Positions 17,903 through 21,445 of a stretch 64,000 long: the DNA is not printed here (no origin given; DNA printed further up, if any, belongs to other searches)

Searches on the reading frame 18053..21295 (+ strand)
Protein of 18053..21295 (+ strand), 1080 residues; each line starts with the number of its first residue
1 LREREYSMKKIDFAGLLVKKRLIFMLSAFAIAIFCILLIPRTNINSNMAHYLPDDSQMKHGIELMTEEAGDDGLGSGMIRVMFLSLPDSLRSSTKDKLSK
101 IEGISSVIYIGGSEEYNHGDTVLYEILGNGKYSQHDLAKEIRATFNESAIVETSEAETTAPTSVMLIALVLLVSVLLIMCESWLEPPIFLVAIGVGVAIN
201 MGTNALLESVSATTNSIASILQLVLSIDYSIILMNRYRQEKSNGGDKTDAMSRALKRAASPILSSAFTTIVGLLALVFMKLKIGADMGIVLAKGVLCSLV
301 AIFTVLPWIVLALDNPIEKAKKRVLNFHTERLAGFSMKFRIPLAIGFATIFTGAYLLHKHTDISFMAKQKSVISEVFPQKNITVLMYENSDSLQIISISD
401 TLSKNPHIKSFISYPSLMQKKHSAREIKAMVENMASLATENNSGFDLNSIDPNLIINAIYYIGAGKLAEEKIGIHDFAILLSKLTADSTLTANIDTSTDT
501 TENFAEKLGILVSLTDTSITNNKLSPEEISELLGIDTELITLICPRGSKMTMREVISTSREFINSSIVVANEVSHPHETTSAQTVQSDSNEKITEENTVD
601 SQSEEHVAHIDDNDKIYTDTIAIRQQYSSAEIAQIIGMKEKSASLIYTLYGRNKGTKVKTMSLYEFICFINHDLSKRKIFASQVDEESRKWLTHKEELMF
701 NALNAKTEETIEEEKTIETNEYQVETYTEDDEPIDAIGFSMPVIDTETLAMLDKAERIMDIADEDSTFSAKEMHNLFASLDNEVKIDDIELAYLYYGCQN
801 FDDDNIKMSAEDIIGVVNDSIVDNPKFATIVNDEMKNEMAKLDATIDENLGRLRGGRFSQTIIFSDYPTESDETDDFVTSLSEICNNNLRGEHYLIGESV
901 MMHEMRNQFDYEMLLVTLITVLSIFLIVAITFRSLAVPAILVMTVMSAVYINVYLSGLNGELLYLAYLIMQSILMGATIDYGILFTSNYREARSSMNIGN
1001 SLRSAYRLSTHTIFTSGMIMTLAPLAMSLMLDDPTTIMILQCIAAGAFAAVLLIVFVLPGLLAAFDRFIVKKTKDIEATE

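Call 26: search_protein_families(library=pfam, proteins=[window:18053-21295:+], max_evalue=0.0001)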
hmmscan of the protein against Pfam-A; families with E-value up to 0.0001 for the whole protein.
window:18053-21295:+ (1080 aa): 1 family
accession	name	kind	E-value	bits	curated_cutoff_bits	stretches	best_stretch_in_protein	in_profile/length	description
PF03176.21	MMPL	-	1.1e-41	143.4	20.5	2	150-313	134-302/333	MMPL family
